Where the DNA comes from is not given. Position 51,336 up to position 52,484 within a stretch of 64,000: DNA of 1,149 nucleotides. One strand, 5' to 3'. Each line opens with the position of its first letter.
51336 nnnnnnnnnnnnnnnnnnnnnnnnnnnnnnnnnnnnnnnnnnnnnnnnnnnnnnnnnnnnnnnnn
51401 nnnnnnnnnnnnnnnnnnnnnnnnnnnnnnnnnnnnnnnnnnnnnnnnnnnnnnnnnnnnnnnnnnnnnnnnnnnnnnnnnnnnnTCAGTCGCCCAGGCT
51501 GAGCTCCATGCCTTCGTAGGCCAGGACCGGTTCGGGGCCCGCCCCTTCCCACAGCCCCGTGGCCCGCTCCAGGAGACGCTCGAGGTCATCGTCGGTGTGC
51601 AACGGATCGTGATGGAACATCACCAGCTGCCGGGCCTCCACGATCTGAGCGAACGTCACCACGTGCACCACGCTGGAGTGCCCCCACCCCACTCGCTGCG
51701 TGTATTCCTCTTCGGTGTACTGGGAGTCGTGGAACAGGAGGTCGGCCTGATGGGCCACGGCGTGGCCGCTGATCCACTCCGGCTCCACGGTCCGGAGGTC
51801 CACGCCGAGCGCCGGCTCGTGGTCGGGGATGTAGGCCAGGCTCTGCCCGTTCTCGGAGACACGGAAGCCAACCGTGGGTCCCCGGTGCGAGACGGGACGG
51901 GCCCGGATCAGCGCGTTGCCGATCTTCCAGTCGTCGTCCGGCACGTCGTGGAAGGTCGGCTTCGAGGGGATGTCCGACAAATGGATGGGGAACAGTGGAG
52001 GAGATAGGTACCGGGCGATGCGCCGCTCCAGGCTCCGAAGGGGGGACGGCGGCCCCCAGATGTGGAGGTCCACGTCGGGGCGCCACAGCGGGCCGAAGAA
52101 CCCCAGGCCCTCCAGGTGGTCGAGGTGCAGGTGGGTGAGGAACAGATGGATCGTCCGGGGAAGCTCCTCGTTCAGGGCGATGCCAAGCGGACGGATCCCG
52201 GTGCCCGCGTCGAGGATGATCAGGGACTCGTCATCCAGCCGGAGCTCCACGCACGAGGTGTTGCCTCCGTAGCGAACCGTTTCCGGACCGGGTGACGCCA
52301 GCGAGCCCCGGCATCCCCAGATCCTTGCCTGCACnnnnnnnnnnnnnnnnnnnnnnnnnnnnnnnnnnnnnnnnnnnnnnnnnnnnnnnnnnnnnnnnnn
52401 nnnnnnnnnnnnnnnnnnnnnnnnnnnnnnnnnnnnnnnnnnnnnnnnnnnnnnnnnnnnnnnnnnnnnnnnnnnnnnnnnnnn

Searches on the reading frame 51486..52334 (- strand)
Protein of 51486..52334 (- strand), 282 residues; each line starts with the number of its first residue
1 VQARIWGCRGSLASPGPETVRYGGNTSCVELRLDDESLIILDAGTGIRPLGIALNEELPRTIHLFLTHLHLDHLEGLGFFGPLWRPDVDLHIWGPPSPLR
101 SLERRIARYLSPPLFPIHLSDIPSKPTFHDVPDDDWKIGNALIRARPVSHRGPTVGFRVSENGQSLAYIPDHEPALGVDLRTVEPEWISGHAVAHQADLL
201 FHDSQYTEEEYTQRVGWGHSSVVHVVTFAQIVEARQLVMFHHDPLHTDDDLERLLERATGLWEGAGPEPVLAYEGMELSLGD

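Call 3: search_protein_families(library=pfam, proteins=[window:51486-52334:-], max_evalue=0.1)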
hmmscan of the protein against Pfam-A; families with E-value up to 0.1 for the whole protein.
window:51486-52334:- (282 aa): 2 families
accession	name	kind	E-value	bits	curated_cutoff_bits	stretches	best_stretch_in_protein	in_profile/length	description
PF12706.13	Lactamase_B_2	-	7.9e-18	65.2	27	1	39-242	3-200/200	Beta-lactamase superfamily domain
PF00753.33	Lactamase_B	-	1.1e-06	29.2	22.7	1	23-121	3-97/196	Metallo-beta-lactamase superfamily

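Call 7: search_protein_families(library=ncbifam, proteins=[window:51489-52334:-], max_evalue=0.1)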
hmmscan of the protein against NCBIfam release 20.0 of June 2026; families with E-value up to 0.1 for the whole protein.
window:51489-52334:- (282 aa): 11 families
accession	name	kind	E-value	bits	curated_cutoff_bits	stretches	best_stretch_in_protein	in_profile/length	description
TIGR02651.1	RNase_Z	equivalog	1e-17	64.2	292.95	2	25-167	17-155/302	ribonuclease Z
NF000801.0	PRK00055.1-3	equivalog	9.7e-16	57.7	252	2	25-165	19-158/307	ribonuclease Z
NF002558.0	PRK02126.1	subfamily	2.9e-14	52.8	315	2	39-109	30-97/345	ribonuclease Z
NF041851.1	cyc_nuc_deg_phdiest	equivalog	1.2e-10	41.3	400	1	1-250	1-229/253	cyclic nucleotide-degrading phosphodiesterase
NF041257.1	GntH_guanitoxin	equivalog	5.6e-07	28.8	333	1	28-97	35-108/374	guanitoxin biosynthesis MBL fold metallo-hydrolase GntH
NF000806.0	PRK00055.2-4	equivalog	5.4e-06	25.8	363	1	14-242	11-241/280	ribonuclease Z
TIGR03307.1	PhnP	equivalog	1.1e-05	24.9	272.25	1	2-96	13-100/249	phosphonate metabolism protein PhnP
NF000800.0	PRK00055.1-1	equivalog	4.3e-05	22.7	398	1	192-258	221-287/305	ribonuclease Z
NF000805.0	PRK00055.2-3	equivalog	0.00022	20.6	416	1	191-259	216-282/307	ribonuclease Z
NF000804.0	PRK00055.2-1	equivalog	0.019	14.1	402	0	25-80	21-75/306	ribonuclease Z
TIGR02649.1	true_RNase_BN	exception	0.074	12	563.7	0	192-258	220-286/304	ribonuclease BN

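Call 9: search_protein_families(library=padloc, proteins=[window:51489-52334:-], max_evalue=0.1)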
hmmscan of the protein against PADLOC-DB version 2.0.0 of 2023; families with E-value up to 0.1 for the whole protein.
window:51489-52334:- (282 aa): 0 families

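Call 22: find_related_loci(query=window:51489-52334:-, collection=genome_contigs, flank=6000)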
Query window:51489-52334:- (282 aa) in genome_contigs; peptide patterns used: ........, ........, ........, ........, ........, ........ (x = any residue, [..] = any of these).
599 stretches matched a pattern (row limit reached: there are more); 568 encode a relative of the query (tblastn E <= 1e-3); the best 80 are kept; 80 distinct loci.
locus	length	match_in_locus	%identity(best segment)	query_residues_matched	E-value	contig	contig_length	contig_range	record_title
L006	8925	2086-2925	84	1-280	2e-159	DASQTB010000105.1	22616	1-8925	MAG TPA_asm: Actinomycetota bacterium isolate SMAG_U10924 k141_1022252, whole genome shotgun sequence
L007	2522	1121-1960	84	1-280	3e-168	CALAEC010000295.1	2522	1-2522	MAG TPA_asm: uncultured actinobacterium isolate ERR671918_bin.18_CONCOCT_v1.1_MAG genome assembly, contig: ERZ1756179.17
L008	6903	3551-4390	83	1-280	3e-157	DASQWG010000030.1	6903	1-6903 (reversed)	MAG TPA_asm: Actinomycetota bacterium isolate SMAG_U11007 k141_893542, whole genome shotgun sequence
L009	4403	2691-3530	83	1-280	2e-160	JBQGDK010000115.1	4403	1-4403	MAG: Actinomycetota bacterium isolate FBaNitSoil1_21 FBaNitSoil1_contig115, whole genome shotgun sequence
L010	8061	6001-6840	80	1-280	2e-154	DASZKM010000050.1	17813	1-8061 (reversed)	MAG TPA_asm: Actinomycetota bacterium isolate SMAG_U6655 k141_1434652, whole genome shotgun sequence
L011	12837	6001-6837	80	3-281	4e-153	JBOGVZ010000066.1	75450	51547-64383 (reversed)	MAG: Actinomycetota bacterium isolate M3-S_metawrap_bin.41 k127_2676072, whole genome shotgun sequence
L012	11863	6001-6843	80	1-281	5e-153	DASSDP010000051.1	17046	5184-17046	MAG TPA_asm: Actinomycetota bacterium isolate SMAG_U953 k141_1170407, whole genome shotgun sequence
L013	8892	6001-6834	78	3-280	3e-143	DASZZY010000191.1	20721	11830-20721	MAG TPA_asm: Actinomycetota bacterium isolate SMAG_U6658 k141_553068, whole genome shotgun sequence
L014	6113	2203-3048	73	1-280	4e-142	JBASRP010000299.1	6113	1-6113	MAG: Actinomycetota bacterium isolate MFD13529_ilm_asm_bin10 k127_63508, whole genome shotgun sequence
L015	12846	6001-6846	73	1-280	1e-141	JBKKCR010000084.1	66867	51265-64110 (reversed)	MAG: Actinomycetota bacterium isolate swi_bin.57 k127_20413749, whole genome shotgun sequence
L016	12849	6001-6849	73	1-280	3e-140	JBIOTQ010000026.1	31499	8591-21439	MAG: Actinomycetota bacterium isolate MAG156 k127_1530527, whole genome shotgun sequence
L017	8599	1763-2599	73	1-280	3e-137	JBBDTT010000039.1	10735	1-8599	MAG: Actinomycetota bacterium isolate LejiaC_2_71_9 Lejia_C_14204_length_10735_cov_5, whole genome shotgun sequence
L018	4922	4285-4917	94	1-211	7e-136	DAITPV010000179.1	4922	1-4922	MAG TPA_asm: Actinomycetota bacterium isolate CTOTU39255 NODE_3225_length_4922_cov_6.129032, whole genome shotgun sequen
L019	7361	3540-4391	70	1-282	1e-134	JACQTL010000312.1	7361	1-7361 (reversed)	MAG: Actinomycetota bacterium isolate NC_groundwater_1410_Ag_S-0.65um_73_24 S_p65_S5_coassembly_k141_4234974, whole geno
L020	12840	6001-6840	72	1-280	2e-129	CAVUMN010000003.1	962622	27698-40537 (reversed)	MAG: uncultured Actinomycetes bacterium isolate MFD04212.bin.2.108 genome assembly, contig: contig_1890, whole genome sh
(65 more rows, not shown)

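Call 56: search_solved_structures(query=window:51489-52334:-, max_evalue=0.001, show_alignments=1)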
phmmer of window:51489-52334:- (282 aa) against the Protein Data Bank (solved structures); distinct sequences matched with E-value up to 0.001: 3.
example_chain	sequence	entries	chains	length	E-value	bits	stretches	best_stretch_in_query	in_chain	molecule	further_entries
1y44_A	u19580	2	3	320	1e-05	28.3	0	26-161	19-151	Ribonuclease Z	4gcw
3zwf_A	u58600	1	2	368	2.2e-05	27.2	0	192-245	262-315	ZINC PHOSPHODIESTERASE ELAC PROTEIN 1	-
2fk6_A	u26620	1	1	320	0.00026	23.7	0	26-161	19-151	RIBONUCLEASE Z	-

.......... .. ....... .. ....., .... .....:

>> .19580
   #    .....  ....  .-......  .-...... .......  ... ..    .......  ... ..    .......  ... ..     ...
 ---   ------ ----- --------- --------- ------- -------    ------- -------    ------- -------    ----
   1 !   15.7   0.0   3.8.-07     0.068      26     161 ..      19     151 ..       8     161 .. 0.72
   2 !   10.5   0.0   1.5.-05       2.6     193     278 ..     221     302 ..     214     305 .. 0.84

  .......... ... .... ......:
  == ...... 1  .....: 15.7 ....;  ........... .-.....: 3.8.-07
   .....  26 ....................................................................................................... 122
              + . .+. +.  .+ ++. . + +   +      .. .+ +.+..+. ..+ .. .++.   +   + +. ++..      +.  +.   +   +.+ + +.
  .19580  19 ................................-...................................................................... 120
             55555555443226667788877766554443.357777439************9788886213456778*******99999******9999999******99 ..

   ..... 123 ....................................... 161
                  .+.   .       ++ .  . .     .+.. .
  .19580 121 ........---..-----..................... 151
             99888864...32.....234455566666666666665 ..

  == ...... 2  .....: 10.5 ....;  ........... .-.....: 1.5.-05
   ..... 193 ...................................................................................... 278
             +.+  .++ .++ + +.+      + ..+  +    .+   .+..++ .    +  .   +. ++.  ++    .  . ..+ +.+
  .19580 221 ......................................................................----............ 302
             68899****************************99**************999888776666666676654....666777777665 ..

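Call 77: find_homologous_proteins(query=window:51489-52334:-, max_evalue=1e-10)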
Query window:51489-52334:- (282 aa): 8000 proteins with E <= 1e-10 among 8000 candidates; the best 120 are listed.
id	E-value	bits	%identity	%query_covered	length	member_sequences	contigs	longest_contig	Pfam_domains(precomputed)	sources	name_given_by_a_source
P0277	8.0e-188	641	96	100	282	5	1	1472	PF12706.14,PF00753.34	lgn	-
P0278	2.1e-169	581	87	99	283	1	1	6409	PF12706.14,PF00753.34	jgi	jgi:phosphoribosyl 1,2-cyclic phosphodiesterase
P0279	4.8e-166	570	85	99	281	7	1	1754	PF12706.14,PF00753.34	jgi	jgi:phosphoribosyl 1,2-cyclic phosphodiesterase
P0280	6.9e-163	559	84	99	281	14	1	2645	PF12706.14,PF00753.34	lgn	-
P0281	1.6e-162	558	83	100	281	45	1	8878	PF12706.14,PF00753.34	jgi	jgi:ribonuclease BN (tRNA processing enzyme)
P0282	2.2e-162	558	85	99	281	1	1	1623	PF12706.14,PF00753.34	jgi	jgi:phosphoribosyl 1,2-cyclic phosphodiesterase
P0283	4.7e-162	557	83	99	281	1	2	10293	PF12706.14,PF00753.34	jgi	jgi:phosphoribosyl 1,2-cyclic phosphodiesterase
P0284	9.3e-162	556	83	99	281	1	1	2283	PF12706.14,PF00753.34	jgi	jgi:phosphoribosyl 1,2-cyclic phosphodiesterase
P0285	1.3e-161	555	84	99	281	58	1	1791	PF12706.14,PF00753.34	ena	-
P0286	1.4e-161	555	84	99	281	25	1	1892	PF12706.14,PF00753.34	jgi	jgi:phosphoribosyl 1,2-cyclic phosphodiesterase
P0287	1.7e-161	555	83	100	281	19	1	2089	PF12706.14,PF00753.34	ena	-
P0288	2.0e-161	554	82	100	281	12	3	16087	PF12706.14,PF00753.34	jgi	jgi:phosphoribosyl 1,2-cyclic phosphodiesterase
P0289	4.1e-161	553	81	100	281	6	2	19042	PF12706.14,PF00753.34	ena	-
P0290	6.7e-161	553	82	99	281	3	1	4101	PF12706.14,PF00753.34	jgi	jgi:phosphoribosyl 1,2-cyclic phosphodiesterase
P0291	6.7e-161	553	82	99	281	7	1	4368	PF12706.14,PF00753.34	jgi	jgi:phosphoribosyl 1,2-cyclic phosphodiesterase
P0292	1.1e-160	552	82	100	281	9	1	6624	PF12706.14,PF00753.34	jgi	jgi:phosphoribosyl 1,2-cyclic phosphodiesterase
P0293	4.8e-160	550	82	99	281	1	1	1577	PF12706.14,PF00753.34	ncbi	-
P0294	9.2e-160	549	83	99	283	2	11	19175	PF12706.14,PF00753.34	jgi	jgi:ribonuclease BN (tRNA processing enzyme)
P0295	1.4e-159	548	82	99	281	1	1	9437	PF12706.14,PF00753.34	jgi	jgi:phosphoribosyl 1,2-cyclic phosphodiesterase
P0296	1.8e-159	548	81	99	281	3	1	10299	PF12706.14,PF00753.34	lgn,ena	-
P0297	1.9e-159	548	81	99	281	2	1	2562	PF12706.14,PF00753.34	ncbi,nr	ncbi:MAG: MBL fold metallo-hydrolase [Actinomycetota bacterium]|nr:MBL fold metallo-hydrolase [Actin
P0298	3.1e-159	547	82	100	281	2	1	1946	PF12706.14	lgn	-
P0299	3.3e-159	547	81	99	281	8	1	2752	PF12706.14,PF00753.34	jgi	jgi:phosphoribosyl 1,2-cyclic phosphodiesterase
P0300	3.6e-159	547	81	99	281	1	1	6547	PF12706.14,PF00753.34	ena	-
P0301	4.3e-159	547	80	100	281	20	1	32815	PF12706.14,PF00753.34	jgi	jgi:phosphoribosyl 1,2-cyclic phosphodiesterase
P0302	8.1e-159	546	81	99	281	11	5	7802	PF12706.14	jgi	jgi:phosphoribosyl 1,2-cyclic phosphodiesterase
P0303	2.0e-158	545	80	100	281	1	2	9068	PF12706.14,PF00753.34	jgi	jgi:phosphoribosyl 1,2-cyclic phosphodiesterase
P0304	1.6e-157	542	79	100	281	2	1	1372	PF12706.14,PF00753.34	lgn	-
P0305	2.1e-157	541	80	99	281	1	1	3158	PF12706.14,PF00753.34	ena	-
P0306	3.2e-157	541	80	100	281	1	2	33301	PF12706.14,PF00753.34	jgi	jgi:phosphoribosyl 1,2-cyclic phosphodiesterase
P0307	5.2e-157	540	79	100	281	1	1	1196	PF12706.14,PF00753.34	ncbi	-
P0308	1.7e-156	538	81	99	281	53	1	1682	PF12706.14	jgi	jgi:phosphoribosyl 1,2-cyclic phosphodiesterase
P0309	2.8e-156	538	81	99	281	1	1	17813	PF12706.14,PF00753.34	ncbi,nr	ncbi:MAG TPA: MBL fold metallo-hydrolase [Actinomycetota bacterium]|nr:MBL fold metallo-hydrolase [A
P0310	6.1e-156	536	79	99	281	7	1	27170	PF12706.14,PF00753.34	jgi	-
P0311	6.8e-156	536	80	100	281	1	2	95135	PF12706.14,PF00753.34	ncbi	ncbi:MAG: MBL fold metallo-hydrolase [Actinomycetota bacterium]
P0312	7.3e-156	536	79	100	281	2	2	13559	PF12706.14,PF00753.34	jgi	jgi:phosphoribosyl 1,2-cyclic phosphodiesterase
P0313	4.3e-155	534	79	99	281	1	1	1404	PF12706.14,PF00753.34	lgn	-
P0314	6.8e-155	533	79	99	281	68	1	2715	PF12706.14,PF00753.34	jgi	jgi:phosphoribosyl 1,2-cyclic phosphodiesterase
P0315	1.9e-154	532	79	99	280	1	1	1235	PF12706.14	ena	-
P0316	2.9e-154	531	79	99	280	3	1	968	PF12706.14,PF00753.34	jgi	jgi:phosphoribosyl 1,2-cyclic phosphodiesterase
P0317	7.4e-153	526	79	100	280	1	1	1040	PF12706.14,PF00753.34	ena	-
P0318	1.6e-152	525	78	99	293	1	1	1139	PF12706.14,PF00753.34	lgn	-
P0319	6.3e-152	523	79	99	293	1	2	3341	PF12706.14,PF00753.34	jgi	jgi:phosphoribosyl 1,2-cyclic phosphodiesterase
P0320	4.2e-151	521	78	99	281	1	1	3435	PF12706.14,PF00753.34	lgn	-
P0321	9.1e-151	519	78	99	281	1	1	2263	PF12706.14,PF00753.34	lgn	-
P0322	2.3e-149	515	78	99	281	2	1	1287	PF12706.14,PF00753.34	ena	-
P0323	7.8e-149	513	76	99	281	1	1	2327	PF12706.14,PF00753.34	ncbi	-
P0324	6.1e-148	510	75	99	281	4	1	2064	PF12706.14,PF00753.34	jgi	-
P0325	1.3e-146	506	75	99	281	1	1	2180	PF12706.14,PF00753.34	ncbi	-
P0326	2.0e-146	505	73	99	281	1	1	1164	PF12706.14,PF00753.34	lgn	-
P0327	8.4e-145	500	73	99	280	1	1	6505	PF12706.14,PF00753.34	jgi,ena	jgi:phosphoribosyl 1,2-cyclic phosphodiesterase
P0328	6.2e-144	497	74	99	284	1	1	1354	PF12706.14,PF00753.34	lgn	-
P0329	6.4e-144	497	73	99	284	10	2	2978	PF12706.14,PF00753.34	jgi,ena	-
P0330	3.6e-143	495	72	99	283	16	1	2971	PF12706.14,PF00753.34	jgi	jgi:phosphoribosyl 1,2-cyclic phosphodiesterase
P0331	5.7e-143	494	74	99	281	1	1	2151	PF12706.14,PF00753.34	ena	-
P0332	5.9e-143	494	74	99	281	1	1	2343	PF12706.14,PF00753.34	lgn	-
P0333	4.4e-142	491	74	99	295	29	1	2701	PF12706.14,PF00753.34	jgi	jgi:phosphoribosyl 1,2-cyclic phosphodiesterase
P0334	9.8e-142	490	84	89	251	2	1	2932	PF12706.14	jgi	-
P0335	1.2e-141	489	73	99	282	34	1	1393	PF12706.14,PF00753.34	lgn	-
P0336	1.9e-141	489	82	89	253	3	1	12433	PF12706.14,PF00753.34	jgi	jgi:ribonuclease BN (tRNA processing enzyme)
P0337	4.8e-138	478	72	98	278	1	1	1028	PF12706.14,PF00753.34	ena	-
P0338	1.4e-137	476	71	99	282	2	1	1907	PF12706.14,PF00753.34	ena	-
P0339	1.6e-137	476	71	99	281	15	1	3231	PF12706.14,PF00753.34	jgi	-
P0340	3.1e-135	468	69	100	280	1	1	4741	PF12706.14,PF00753.34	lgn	-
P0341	7.4e-135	467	70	100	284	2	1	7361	PF12706.14,PF00753.34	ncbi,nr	ncbi:MAG: MBL fold metallo-hydrolase [Actinobacteria bacterium]|nr:MBL fold metallo-hydrolase [Actin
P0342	1.9e-134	466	69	99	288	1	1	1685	PF12706.14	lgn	-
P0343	4.0e-134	465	69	99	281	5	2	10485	PF12706.14,PF00753.34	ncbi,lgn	ncbi:MAG: MBL fold metallo-hydrolase [Acidimicrobiia bacterium]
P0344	4.4e-133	461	70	99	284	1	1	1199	PF12706.14,PF00753.34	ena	-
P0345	7.0e-133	461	69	99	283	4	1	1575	PF12706.14,PF00753.34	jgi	-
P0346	8.6e-132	457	67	99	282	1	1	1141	PF12706.14,PF00753.34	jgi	jgi:phosphoribosyl 1,2-cyclic phosphodiesterase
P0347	2.5e-131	456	69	99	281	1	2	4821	PF12706.14,PF00753.34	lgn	-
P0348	3.7e-131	455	68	100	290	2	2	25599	PF12706.14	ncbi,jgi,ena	ncbi:MAG TPA: MBL fold metallo-hydrolase [Actinomycetota bacterium]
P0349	4.2e-131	455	72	95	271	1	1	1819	PF12706.14,PF00753.34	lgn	-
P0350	4.5e-131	455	68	99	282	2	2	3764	PF12706.14,PF00753.34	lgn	-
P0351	1.4e-130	453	69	99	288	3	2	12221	PF12706.14,PF00753.34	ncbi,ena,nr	ncbi:MAG TPA: MBL fold metallo-hydrolase [Actinomycetota bacterium]|nr:MBL fold metallo-hydrolase [A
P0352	1.6e-130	453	69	99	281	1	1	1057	PF12706.14,PF00753.34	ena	-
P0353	1.8e-130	453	69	99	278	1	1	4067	PF12706.14,PF00753.34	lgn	-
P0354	2.8e-130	452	69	99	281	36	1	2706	PF12706.14,PF00753.34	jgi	-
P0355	3.0e-130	452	68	99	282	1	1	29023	PF12706.14,PF00753.34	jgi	jgi:phosphoribosyl 1,2-cyclic phosphodiesterase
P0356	3.2e-130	452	68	99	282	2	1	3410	PF12706.14,PF00753.34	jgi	-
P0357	3.8e-130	452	68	99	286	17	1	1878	PF12706.14,PF00753.34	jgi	jgi:phosphoribosyl 1,2-cyclic phosphodiesterase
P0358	5.5e-130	451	68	99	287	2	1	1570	PF12706.14,PF00753.34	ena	-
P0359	1.0e-129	450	66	99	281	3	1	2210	PF12706.14,PF00753.34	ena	-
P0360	1.1e-129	450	68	99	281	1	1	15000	PF12706.14,PF00753.34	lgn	-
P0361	3.4e-129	449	66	99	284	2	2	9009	PF12706.14,PF00753.34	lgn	-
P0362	8.0e-129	447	66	99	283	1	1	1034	PF12706.14,PF00753.34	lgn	-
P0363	1.6e-128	446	67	99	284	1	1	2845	PF12706.14,PF00753.34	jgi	jgi:phosphoribosyl 1,2-cyclic phosphodiesterase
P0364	1.8e-128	446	67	100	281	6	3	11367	PF12706.14,PF00753.34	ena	-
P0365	2.1e-128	446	67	99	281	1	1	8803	PF12706.14,PF00753.34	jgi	jgi:phosphoribosyl 1,2-cyclic phosphodiesterase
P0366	2.5e-128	446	67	98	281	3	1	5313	PF12706.14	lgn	-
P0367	3.8e-128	445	66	99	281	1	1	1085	PF12706.14,PF00753.34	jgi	jgi:phosphoribosyl 1,2-cyclic phosphodiesterase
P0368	4.2e-128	445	69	99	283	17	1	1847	PF12706.14,PF00753.34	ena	-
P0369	5.2e-128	445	70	95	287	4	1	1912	PF12706.14,PF00753.34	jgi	jgi:ribonuclease BN (tRNA processing enzyme)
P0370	5.4e-128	445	66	99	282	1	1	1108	PF12706.14,PF00753.34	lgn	-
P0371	7.9e-128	444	67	99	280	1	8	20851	PF12706.14,PF23023.2,PF00753.34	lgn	-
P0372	8.8e-128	444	67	100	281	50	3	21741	PF12706.14,PF00753.34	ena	-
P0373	1.1e-127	444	64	99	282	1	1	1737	PF12706.14,PF00753.34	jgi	jgi:phosphoribosyl 1,2-cyclic phosphodiesterase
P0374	1.2e-127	444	66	99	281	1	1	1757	PF12706.14,PF00753.34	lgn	-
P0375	1.2e-127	444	64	99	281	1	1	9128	PF12706.14,PF00753.34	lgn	-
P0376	1.2e-127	444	68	99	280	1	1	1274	PF12706.14,PF00753.34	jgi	jgi:phosphoribosyl 1,2-cyclic phosphodiesterase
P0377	1.4e-127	443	66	99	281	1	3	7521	PF12706.14,PF00753.34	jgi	jgi:phosphoribosyl 1,2-cyclic phosphodiesterase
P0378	1.9e-127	443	64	100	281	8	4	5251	PF12706.14,PF00753.34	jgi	jgi:phosphoribosyl 1,2-cyclic phosphodiesterase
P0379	1.9e-127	443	67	99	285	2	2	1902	PF12706.14,PF00753.34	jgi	jgi:phosphoribosyl 1,2-cyclic phosphodiesterase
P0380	2.4e-127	443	66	99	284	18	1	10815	PF12706.14,PF00753.34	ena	-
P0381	3.0e-127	442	64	99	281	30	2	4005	PF12706.14,PF00753.34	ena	-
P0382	3.3e-127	442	67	100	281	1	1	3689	PF12706.14,PF00753.34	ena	-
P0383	5.7e-127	441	66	100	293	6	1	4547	PF12706.14,PF00753.34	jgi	jgi:phosphoribosyl 1,2-cyclic phosphodiesterase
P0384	5.8e-127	441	65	99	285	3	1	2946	PF12706.14,PF00753.34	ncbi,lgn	ncbi:MAG: MBL fold metallo-hydrolase [Actinomycetota bacterium]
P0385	6.3e-127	441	67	99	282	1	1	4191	PF12706.14,PF00753.34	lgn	-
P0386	8.5e-127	441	66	99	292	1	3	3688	PF12706.14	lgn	-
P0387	1.1e-126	440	66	99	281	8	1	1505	PF12706.14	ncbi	-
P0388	1.6e-126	440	64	99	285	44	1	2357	PF12706.14,PF00753.34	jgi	jgi:phosphoribosyl 1,2-cyclic phosphodiesterase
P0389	2.1e-126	439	64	100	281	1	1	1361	PF12706.14,PF00753.34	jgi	jgi:phosphoribosyl 1,2-cyclic phosphodiesterase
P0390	2.5e-126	439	66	99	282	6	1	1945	PF12706.14,PF00753.34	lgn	-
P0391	2.7e-126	439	67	100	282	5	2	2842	PF12706.14,PF00753.34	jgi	-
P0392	4.4e-126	438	66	99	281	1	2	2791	PF12706.14,PF00753.34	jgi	jgi:phosphoribosyl 1,2-cyclic phosphodiesterase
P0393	5.0e-126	438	66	99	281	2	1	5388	PF12706.14,PF00753.34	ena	-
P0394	7.1e-126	438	64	99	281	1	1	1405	PF12706.14,PF00753.34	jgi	jgi:phosphoribosyl 1,2-cyclic phosphodiesterase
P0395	7.7e-126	438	67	98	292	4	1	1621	PF12706.14,PF00753.34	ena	-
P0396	7.8e-126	438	66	99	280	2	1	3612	PF12706.14,PF00753.34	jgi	jgi:phosphoribosyl 1,2-cyclic phosphodiesterase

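Call 86: search_solved_structures(query=A8, max_evalue=0.001)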
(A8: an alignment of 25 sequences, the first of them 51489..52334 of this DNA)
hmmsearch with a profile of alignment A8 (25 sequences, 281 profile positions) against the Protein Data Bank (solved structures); distinct sequences matched with E-value up to 0.001: 15.
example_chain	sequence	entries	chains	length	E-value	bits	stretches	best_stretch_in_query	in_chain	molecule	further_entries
1y44_A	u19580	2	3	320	1.4e-14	57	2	25-163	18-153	Ribonuclease Z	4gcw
2fk6_A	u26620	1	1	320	3.8e-13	52.4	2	25-163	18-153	RIBONUCLEASE Z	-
2cbn_A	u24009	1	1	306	2.3e-11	46.5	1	191-264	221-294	RIBONUCLEASE Z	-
3zwf_A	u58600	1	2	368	1.2e-09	40.9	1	190-246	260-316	ZINC PHOSPHODIESTERASE ELAC PROTEIN 1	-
8gyg_A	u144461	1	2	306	4.4e-08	35.8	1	35-103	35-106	Arysulfatase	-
9ey0_E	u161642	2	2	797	1.6e-06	30.7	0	25-78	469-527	Zinc phosphodiesterase ELAC protein 2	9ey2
8z0p_A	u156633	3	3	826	1.8e-06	30.5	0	25-78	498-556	Zinc phosphodiesterase ELAC protein 2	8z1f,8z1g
8rr1_E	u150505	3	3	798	1.1e-05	27.9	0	25-78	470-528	Zinc phosphodiesterase ELAC protein 2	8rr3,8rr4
3g1p_A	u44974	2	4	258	3.3e-05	26.3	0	5-97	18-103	Protein phnP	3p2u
9ey1_E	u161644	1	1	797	4.7e-05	25.8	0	25-78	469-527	Zinc phosphodiesterase ELAC protein 2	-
8cbl_E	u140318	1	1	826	5.4e-05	25.6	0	25-78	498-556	Zinc phosphodiesterase ELAC protein 2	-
7bz3_A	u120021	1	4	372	5.5e-05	25.6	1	19-107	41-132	Metallo-beta-lactamase PNGM-1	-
6j4n_A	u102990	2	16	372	8.2e-05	25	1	19-107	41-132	Metallo-beta-lactamases PNGM-1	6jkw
7byq_A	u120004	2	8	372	8.6e-05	25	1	19-107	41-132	Metallo-beta-lactamase PNGM-1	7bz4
1ww1_A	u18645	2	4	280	0.00046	22.6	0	39-78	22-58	tRNase Z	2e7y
